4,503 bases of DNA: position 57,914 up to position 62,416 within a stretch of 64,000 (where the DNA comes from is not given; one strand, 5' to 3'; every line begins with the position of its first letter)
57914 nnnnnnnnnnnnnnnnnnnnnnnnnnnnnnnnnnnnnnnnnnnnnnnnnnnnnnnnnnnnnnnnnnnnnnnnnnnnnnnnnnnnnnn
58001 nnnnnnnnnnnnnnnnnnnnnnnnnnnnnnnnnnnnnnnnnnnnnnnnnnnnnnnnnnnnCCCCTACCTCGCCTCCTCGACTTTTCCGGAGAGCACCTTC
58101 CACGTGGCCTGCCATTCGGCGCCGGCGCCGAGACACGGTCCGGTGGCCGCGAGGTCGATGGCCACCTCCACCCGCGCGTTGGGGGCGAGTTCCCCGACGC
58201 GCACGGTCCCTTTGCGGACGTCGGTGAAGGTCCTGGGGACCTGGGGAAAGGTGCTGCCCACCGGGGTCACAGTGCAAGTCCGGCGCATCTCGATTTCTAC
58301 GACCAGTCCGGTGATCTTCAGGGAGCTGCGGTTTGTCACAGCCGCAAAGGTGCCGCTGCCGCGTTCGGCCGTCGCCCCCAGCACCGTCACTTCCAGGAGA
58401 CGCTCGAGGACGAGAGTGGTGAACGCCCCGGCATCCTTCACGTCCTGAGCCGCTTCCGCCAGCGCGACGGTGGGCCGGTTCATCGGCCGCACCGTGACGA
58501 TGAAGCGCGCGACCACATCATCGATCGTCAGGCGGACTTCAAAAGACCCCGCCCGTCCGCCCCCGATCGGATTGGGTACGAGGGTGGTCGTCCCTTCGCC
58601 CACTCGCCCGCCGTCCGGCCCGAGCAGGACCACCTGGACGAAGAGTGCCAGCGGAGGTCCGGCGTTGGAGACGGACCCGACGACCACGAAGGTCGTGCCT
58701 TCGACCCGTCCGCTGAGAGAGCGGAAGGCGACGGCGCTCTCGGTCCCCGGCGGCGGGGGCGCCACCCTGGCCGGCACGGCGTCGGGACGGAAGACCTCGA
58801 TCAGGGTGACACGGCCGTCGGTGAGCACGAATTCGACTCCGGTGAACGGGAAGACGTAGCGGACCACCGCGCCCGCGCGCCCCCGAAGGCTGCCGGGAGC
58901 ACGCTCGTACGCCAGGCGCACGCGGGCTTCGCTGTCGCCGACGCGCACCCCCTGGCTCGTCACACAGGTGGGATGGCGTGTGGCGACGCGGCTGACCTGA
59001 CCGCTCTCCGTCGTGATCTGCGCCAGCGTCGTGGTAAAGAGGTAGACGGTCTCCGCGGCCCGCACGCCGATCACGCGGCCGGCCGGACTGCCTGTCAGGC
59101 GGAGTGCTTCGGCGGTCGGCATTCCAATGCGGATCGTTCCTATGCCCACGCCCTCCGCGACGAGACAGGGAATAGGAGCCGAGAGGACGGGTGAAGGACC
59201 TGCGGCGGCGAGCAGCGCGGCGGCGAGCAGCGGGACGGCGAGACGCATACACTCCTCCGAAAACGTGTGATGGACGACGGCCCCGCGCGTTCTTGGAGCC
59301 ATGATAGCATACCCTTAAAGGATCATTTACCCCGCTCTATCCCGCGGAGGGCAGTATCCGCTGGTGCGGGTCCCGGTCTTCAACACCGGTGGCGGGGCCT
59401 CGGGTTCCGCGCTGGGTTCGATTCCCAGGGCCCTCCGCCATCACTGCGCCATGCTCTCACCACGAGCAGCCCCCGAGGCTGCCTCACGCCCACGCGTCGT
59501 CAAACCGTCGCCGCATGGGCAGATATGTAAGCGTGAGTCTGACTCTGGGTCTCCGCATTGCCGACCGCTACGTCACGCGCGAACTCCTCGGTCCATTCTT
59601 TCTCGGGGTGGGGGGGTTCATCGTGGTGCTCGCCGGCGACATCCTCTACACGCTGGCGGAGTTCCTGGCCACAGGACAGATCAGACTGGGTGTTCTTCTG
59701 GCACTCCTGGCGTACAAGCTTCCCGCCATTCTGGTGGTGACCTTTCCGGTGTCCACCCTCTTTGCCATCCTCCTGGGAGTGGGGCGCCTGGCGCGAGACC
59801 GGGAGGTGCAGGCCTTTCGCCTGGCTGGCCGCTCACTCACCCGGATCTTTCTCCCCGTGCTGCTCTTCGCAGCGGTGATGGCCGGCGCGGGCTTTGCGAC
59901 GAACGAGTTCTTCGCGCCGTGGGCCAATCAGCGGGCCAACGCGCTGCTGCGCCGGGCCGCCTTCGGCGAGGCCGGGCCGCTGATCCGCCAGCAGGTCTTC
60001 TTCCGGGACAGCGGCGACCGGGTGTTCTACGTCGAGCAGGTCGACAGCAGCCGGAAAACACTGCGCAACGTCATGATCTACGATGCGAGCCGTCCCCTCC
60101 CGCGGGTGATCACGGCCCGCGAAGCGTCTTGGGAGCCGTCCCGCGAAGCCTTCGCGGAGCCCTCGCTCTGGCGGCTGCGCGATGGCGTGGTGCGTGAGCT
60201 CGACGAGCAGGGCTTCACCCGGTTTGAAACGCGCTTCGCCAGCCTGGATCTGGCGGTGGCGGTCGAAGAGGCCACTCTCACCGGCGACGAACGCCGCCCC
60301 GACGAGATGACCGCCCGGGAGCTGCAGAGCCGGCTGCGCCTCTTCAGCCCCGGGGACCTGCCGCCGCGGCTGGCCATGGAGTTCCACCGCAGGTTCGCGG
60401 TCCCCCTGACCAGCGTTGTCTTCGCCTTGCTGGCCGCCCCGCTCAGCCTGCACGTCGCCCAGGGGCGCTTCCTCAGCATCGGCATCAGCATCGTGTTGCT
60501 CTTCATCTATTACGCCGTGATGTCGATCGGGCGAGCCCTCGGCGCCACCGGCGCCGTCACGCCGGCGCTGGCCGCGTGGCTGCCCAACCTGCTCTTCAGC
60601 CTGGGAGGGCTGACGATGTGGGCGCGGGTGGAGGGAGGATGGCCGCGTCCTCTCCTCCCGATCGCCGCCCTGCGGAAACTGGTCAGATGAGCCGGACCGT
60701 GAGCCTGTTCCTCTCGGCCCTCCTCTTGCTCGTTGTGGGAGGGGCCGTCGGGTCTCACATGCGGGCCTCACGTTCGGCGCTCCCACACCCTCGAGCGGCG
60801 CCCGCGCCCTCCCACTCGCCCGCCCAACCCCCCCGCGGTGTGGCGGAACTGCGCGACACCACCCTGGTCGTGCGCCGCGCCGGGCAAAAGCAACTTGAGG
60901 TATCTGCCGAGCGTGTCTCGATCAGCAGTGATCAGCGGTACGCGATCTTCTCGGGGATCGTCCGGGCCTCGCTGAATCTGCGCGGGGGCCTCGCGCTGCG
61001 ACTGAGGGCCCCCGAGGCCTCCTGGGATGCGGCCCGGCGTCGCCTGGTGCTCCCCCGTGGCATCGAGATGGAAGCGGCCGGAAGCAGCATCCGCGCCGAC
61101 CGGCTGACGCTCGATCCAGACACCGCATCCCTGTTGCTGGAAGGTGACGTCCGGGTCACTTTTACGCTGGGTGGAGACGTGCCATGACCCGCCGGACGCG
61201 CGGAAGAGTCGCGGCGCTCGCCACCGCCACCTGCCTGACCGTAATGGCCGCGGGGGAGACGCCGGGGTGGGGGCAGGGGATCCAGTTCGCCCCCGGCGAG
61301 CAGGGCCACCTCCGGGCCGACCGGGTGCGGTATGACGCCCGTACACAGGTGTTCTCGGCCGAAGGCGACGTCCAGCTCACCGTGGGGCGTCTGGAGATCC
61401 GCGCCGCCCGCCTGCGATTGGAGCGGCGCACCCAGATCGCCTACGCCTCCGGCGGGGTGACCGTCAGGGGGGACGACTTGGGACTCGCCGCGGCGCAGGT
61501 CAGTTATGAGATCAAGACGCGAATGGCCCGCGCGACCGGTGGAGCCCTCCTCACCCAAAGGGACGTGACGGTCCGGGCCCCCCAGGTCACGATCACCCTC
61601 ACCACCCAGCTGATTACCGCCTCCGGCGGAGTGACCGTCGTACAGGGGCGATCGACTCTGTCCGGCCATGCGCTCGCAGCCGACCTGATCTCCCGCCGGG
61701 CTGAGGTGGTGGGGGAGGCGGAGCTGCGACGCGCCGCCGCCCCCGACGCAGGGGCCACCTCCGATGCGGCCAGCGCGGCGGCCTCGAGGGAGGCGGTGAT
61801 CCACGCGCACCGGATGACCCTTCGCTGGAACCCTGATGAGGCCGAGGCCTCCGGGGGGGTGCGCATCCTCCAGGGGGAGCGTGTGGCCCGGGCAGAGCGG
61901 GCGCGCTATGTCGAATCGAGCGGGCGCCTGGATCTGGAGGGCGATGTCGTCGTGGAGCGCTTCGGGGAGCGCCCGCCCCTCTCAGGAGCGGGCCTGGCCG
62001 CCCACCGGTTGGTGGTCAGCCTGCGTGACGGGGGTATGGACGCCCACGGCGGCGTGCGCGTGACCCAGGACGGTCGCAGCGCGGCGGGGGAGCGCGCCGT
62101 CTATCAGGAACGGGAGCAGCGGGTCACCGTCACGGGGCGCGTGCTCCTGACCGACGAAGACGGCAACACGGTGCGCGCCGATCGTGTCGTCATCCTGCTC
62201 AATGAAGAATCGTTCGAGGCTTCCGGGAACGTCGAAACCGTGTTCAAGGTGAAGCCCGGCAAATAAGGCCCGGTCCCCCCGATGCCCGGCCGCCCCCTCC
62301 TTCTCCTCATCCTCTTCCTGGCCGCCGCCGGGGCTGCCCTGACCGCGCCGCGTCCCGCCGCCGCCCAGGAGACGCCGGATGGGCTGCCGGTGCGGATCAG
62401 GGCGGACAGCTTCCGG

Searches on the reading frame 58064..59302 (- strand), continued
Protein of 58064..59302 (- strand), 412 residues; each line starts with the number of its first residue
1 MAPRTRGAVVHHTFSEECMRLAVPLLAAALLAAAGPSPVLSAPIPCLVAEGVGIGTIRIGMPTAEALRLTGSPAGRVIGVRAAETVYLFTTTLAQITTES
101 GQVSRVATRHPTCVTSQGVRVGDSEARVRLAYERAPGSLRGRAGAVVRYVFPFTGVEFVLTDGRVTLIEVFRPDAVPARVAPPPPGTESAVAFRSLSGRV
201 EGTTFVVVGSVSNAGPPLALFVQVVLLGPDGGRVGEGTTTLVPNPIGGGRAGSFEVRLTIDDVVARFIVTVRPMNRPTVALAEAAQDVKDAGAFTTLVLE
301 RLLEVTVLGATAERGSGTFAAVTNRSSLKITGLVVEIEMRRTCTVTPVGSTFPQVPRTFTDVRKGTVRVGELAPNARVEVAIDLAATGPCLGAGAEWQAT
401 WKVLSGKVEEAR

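Call 76: search_protein_families(library=pfam, proteins=[P0021, P0024, P0031, P0053, P0059, P0060, P0065, P0085, P0056, P0153], max_evalue=0.01)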
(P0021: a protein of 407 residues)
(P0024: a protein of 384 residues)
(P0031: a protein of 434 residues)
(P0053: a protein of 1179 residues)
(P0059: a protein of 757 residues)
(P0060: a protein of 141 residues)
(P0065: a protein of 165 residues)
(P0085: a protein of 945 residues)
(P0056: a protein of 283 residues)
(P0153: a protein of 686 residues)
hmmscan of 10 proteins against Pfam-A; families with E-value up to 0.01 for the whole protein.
P0021 (407 aa): 0 families

P0024 (384 aa): 0 families

P0031 (434 aa): 0 families

P0053 (1179 aa): 6 families
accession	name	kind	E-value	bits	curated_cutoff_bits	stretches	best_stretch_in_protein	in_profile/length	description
PF00082.27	Peptidase_S8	-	5.9e-21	75.5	21.8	2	906-1035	1-149/288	Subtilase family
PF14504.11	CAP_assoc_N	-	5.4e-10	39.7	29.3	0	544-632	1-89/140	CAP-associated N-terminal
PF04355.18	BamE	-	3.1e-06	27.3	23.2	0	543-560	13-30/71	Outer membrane protein assembly factor BamE domain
PF14172.12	DUF4309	-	0.0004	20.7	25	0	41-64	17-41/133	Domain of unknown function (DUF4309)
PF11399.14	DUF3192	-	0.0049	17.3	26.9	0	539-560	28-49/101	Protein of unknown function (DUF3192)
PF24880.1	DUF7738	-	0.0087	17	24.6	0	613-662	20-67/103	Domain of unknown function (DUF7738)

P0059 (757 aa): 4 families
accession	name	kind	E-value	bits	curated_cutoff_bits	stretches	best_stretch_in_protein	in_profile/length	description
PF04355.18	BamE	-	0.00012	22.2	23.2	0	291-310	11-30/71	Outer membrane protein assembly factor BamE domain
PF14433.11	SUKH-3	-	0.00039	21.1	23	0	295-338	86-129/146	SUKH-3 immunity protein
PF24880.1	DUF7738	-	0.0004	21.2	24.6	0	361-419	19-78/103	Domain of unknown function (DUF7738)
PF11006.13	DUF2845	-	0.00059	20.5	21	0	669-699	3-32/90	Protein of unknown function (DUF2845)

P0060 (141 aa): 2 families
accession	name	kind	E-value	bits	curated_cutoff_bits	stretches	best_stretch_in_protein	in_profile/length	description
PF04355.18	BamE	-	8.9e-08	32.3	23.2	1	13-52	4-43/71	Outer membrane protein assembly factor BamE domain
PF14504.11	CAP_assoc_N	-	1.4e-05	25.4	29.3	1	23-100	1-80/140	CAP-associated N-terminal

P0065 (165 aa): 2 families
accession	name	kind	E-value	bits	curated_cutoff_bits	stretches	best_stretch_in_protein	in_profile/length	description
PF04355.18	BamE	-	0.0044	17.2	23.2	0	45-78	12-44/71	Outer membrane protein assembly factor BamE domain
PF14504.11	CAP_assoc_N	-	0.006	16.8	29.3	0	47-122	1-77/140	CAP-associated N-terminal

P0085 (945 aa): 0 families

P0056 (283 aa): 3 families
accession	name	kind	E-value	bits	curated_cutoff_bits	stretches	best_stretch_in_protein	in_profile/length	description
PF24880.1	DUF7738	-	9.8e-08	32.8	24.6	1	32-86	16-66/103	Domain of unknown function (DUF7738)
PF14504.11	CAP_assoc_N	-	1.9e-07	31.4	29.3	1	167-242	1-77/140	CAP-associated N-terminal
PF14172.12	DUF4309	-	0.00015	22.1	25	0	166-205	19-59/133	Domain of unknown function (DUF4309)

P0153 (686 aa): 1 family
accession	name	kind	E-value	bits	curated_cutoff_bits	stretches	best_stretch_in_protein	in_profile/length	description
PF04355.18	BamE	-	0.00086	19.5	23.2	0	563-579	12-28/71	Outer membrane protein assembly factor BamE domain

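Call 81: find_related_loci(query=P0021, collection=metagenome_contigs, flank=5000)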
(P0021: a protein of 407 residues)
Query P0021 (407 aa) in metagenome_contigs; peptide patterns used: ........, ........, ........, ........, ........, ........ (x = any residue, [..] = any of these).
132 stretches matched a pattern; 2 encode a relative of the query (tblastn E <= 1e-3); 2 distinct loci.
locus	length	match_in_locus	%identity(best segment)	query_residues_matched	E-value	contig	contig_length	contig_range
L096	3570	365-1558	51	10-407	2e-121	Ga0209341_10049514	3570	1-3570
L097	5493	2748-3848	46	36-407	3e-98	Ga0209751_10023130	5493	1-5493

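Call 88: find_homologous_proteins(query=A6, max_evalue=1e-10)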
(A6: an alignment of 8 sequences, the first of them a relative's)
Query A6 (8 sequences) (407 aa, profile of the alignment): 28 proteins with E <= 1e-10 among 8000 candidates.
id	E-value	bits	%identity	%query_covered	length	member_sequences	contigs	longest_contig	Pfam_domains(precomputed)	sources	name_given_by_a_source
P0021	5.5e-176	603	100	100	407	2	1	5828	-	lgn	-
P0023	3.1e-171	588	51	93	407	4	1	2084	-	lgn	-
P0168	8.4e-165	566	51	98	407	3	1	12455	-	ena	-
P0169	1.4e-164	566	53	97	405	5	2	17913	-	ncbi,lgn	-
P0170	6.4e-164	564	54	93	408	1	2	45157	-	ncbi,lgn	-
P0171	3.4e-156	538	52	98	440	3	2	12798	-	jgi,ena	-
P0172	2.5e-154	532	54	95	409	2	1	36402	-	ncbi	ncbi:MAG: FxLYD domain-containing protein [Armatimonadota bacterium]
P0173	3.2e-154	532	54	97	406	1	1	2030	-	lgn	-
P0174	2.8e-153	528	54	93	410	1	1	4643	-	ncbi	-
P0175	4.5e-153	528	55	93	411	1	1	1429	-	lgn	-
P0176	6.5e-153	527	52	96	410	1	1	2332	-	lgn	-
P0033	5.3e-152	524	41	92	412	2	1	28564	-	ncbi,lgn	-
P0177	2.0e-151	522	51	84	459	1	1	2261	-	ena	-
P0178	3.3e-151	522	45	97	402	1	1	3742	-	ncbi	-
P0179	1.3e-150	520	51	99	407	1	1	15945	-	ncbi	-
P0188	1.2e-132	461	50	92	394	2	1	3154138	-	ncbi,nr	ncbi:MAG: hypothetical protein QN157_12160 [Armatimonadota bacterium]|nr:hypothetical protein [Armat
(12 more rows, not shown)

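Call 89: find_encoding_contigs(protein=P0188, flank=8000, max_places=1)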
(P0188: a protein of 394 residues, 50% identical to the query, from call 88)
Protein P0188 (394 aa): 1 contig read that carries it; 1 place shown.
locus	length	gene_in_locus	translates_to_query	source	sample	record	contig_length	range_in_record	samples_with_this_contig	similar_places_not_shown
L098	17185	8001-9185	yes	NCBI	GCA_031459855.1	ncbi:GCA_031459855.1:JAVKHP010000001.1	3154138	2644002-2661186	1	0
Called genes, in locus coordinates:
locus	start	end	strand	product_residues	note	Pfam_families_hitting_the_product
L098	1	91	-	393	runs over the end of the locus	PF00155:Aminotran_1_2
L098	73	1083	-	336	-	PF01745:IPT (weak), PF01715:IPPT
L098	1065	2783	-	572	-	PF02518:HATPase_c, PF13589:HATPase_c_3, PF01119:DNA_mis_repair, PF08676:MutL_C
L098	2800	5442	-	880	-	PF01624:MutS_I, PF05188:MutS_II, PF05192:MutS_III, PF05190:MutS_IV, PF00488:MutS_V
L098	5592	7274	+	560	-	PF00920:ILVD_EDD_N, PF24877:ILV_EDD_C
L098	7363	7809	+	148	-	-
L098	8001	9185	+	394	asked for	-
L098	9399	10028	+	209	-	-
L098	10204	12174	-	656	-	PF00009:GTP_EFTU, PF01926:MMR_HSR1 (weak), PF03144:GTP_EFTU_D2, PF25461:Beta-barrel_SelB, PF09106:WHD_2nd_SelB, PF09107:WHD_3rd_SelB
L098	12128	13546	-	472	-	PF12390:Se-cys_synth_N (weak), PF03841:SelA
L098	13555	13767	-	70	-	PF13240:Zn_Ribbon_1 (weak)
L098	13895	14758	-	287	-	PF02811:PHP (weak)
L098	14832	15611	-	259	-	PF00149:Metallophos, PF13277:YmdB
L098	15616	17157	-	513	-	PF12072:RNase_Y_N, PF00013:KH_1, PF08668:HDOD (faint), PF01966:HD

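Call 90: find_encoding_contigs(protein=P0172, flank=8000, max_places=1)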
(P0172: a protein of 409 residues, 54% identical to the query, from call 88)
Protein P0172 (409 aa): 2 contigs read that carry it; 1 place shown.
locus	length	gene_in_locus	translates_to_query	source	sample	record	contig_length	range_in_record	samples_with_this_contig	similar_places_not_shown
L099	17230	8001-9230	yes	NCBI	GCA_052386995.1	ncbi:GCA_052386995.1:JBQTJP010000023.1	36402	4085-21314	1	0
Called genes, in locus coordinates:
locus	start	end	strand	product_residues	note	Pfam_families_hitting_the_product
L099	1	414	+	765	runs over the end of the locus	PF04234:CopC, PF05425:CopD, PF13115:YtkA (weak)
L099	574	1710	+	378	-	PF07690:MFS_1, PF00083:Sugar_tr, PF12832:MFS_1_like (weak), PF07690:MFS_1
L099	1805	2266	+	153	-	PF00376:MerR, PF13411:MerR_1, PF09278:MerR-DNA-bind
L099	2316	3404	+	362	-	PF00403:HMA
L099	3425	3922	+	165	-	-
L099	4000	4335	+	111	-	-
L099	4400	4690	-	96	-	-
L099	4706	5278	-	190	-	PF01807:Zn_ribbon_DnaG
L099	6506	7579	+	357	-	PF00589:Phage_integrase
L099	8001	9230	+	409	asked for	-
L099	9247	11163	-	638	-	PF00009:GTP_EFTU, PF01926:MMR_HSR1 (weak), PF03144:GTP_EFTU_D2, PF25461:Beta-barrel_SelB, PF09106:WHD_2nd_SelB, PF09107:WHD_3rd_SelB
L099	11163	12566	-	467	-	PF12390:Se-cys_synth_N (weak), PF03841:SelA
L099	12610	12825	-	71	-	PF12773:DZR (weak), PF13248:Zn_ribbon_3 (weak)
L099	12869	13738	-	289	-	PF02811:PHP (weak)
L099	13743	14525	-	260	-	PF00149:Metallophos, PF13277:YmdB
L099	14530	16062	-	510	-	PF12072:RNase_Y_N, PF00013:KH_1, PF08668:HDOD (faint), PF01966:HD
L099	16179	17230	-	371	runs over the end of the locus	PF02646:RmuC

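Call 91: find_encoding_contigs(protein=P0033, flank=8000, max_places=1)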
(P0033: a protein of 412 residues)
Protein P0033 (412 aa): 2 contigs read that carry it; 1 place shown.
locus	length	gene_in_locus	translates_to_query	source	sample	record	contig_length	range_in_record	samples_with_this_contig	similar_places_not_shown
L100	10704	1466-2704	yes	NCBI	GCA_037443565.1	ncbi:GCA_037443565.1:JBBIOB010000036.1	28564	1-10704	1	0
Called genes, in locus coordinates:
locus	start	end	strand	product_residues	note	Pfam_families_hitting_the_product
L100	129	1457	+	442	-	-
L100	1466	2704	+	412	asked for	-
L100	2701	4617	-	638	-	PF00009:GTP_EFTU, PF01926:MMR_HSR1 (weak), PF03144:GTP_EFTU_D2, PF25461:Beta-barrel_SelB, PF09106:WHD_2nd_SelB, PF09107:WHD_3rd_SelB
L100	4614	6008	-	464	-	PF12390:Se-cys_synth_N (weak), PF03841:SelA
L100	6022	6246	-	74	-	PF12773:DZR (weak)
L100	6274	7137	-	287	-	PF02811:PHP (weak)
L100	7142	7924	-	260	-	PF00149:Metallophos, PF13277:YmdB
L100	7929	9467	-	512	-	PF12072:RNase_Y_N, PF08668:HDOD (faint), PF00013:KH_1, PF01966:HD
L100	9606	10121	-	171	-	-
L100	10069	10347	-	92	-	-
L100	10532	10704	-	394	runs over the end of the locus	PF02646:RmuC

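Call 93: search_protein_families(library=ncbifam, proteins=[P0172, P0188, P0021, P0033, P0001], max_evalue=1)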
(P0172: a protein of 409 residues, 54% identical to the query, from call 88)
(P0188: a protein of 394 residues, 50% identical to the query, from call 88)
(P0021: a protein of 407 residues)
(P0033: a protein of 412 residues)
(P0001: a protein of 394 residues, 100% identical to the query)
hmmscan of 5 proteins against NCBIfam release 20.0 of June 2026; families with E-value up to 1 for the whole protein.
P0172 (409 aa): 1 family
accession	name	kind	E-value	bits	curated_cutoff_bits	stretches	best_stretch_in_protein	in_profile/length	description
NF038353.1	FxLYD_dom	domain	2e-06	27.6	23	1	210-273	2-66/71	FxLYD domain-containing protein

P0188 (394 aa): 2 families
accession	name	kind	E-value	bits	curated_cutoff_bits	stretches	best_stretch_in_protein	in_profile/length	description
NF038353.1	FxLYD_dom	domain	0.011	15.6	23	1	196-260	3-68/71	FxLYD domain-containing protein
TIGR02059.1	swm_rep_I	domain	0.021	15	40.1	1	298-340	41-84/101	cyanobacterial long protein repeat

P0021 (407 aa): 1 family
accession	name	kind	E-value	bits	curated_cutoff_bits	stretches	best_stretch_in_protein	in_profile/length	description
NF038353.1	FxLYD_dom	domain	5.2e-05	23.1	23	1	210-270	4-65/71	FxLYD domain-containing protein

P0033 (412 aa): 0 families

P0001 (394 aa): 0 families

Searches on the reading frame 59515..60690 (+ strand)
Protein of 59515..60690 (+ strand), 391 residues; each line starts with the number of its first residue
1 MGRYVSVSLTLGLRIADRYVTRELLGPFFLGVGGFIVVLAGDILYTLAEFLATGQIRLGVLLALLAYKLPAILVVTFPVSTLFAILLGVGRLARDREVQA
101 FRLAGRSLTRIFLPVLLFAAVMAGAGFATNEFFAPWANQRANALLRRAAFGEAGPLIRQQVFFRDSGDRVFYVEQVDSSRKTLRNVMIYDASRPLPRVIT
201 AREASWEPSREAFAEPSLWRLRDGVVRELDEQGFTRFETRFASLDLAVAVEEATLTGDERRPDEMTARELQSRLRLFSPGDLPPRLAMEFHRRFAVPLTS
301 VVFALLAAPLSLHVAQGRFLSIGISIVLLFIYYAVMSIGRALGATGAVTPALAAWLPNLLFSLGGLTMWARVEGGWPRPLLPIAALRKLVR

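Call 8: search_protein_families(library=pfam, proteins=[window:59515-60690:+])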
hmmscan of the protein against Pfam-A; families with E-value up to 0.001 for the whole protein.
window:59515-60690:+ (391 aa): 1 family
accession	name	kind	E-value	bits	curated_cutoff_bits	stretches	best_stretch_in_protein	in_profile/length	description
PF03739.19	LptF_LptG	-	1.3e-84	284.8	27.9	1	18-370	1-352/353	Lipopolysaccharide export system permease LptF/LptG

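Call 43: search_protein_families(library=ncbifam, proteins=[window:59515-60690:+], max_evalue=0.01)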
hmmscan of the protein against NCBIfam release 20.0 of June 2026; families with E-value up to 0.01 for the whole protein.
window:59515-60690:+ (391 aa): 2 families
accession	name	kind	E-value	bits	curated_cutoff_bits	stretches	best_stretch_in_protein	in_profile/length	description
TIGR04407.1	LptF_YjgP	equivalog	4.4e-61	206.5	230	1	16-370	2-346/347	LPS export ABC transporter permease LptF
TIGR04408.1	LptG_lptG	equivalog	6.4e-53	179.6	240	1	15-371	1-350/351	LPS export ABC transporter permease LptG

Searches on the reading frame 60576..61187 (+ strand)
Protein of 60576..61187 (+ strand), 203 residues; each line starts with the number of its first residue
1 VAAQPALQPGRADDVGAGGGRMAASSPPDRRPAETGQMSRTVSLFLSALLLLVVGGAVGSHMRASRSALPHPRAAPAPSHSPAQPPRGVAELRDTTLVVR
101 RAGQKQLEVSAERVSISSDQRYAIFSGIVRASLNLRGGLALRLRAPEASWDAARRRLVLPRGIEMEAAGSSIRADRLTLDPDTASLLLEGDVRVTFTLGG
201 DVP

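Call 8: search_protein_families(library=pfam, proteins=[window:60576-61187:+])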
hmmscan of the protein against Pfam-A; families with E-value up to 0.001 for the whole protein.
window:60576-61187:+ (203 aa): 0 families

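Call 43: search_protein_families(library=ncbifam, proteins=[window:60576-61187:+], max_evalue=0.01)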
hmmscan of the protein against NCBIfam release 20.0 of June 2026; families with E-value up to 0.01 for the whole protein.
window:60576-61187:+ (203 aa): 1 family
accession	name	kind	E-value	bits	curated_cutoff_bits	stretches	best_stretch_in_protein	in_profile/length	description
TIGR04409.1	LptC_YrbK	equivalog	1.4e-05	24.6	38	1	93-196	76-180/180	LPS export ABC transporter periplasmic protein LptC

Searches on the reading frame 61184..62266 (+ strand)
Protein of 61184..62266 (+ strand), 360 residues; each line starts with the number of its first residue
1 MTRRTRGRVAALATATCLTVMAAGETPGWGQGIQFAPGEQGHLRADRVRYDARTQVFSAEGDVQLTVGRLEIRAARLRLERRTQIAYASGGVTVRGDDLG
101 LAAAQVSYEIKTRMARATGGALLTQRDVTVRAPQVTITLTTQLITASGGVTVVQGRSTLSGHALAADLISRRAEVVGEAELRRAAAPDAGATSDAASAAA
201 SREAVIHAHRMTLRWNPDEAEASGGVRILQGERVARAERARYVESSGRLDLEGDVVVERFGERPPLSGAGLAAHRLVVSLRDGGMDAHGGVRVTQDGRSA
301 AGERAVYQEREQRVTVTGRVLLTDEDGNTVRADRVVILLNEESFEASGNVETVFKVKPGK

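Call 8: search_protein_families(library=pfam, proteins=[window:61184-62266:+])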
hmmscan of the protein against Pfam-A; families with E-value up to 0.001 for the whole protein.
window:61184-62266:+ (360 aa): 2 families
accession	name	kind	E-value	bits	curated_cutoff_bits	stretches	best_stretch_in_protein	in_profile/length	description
PF03968.19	LptD_N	-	2e-17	63.9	20.4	3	43-165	2-106/113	LptA/(LptD N-terminal domain) LPS transport protein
PF06835.18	LptC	-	1.1e-12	48.4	21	0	235-320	87-170/175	Lipopolysaccharide-assembly, LptC-related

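Call 43: search_protein_families(library=ncbifam, proteins=[window:61184-62266:+], max_evalue=0.01)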
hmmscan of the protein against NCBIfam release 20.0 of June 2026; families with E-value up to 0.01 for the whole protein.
window:61184-62266:+ (360 aa): 3 families
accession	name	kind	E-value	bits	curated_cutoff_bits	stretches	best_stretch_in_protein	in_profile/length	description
TIGR03002.1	outer_YhbN_LptA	equivalog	1.6e-16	60.5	71.7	1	42-150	11-129/142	lipopolysaccharide transport periplasmic protein LptA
TIGR04409.1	LptC_YrbK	equivalog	1.2e-12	47.7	38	1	235-320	93-176/180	LPS export ABC transporter periplasmic protein LptC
NF008143.0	PRK10894.1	equivalog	0.00014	21.2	234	0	102-146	108-152/184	lipopolysaccharide ABC transporter substrate-binding protein LptA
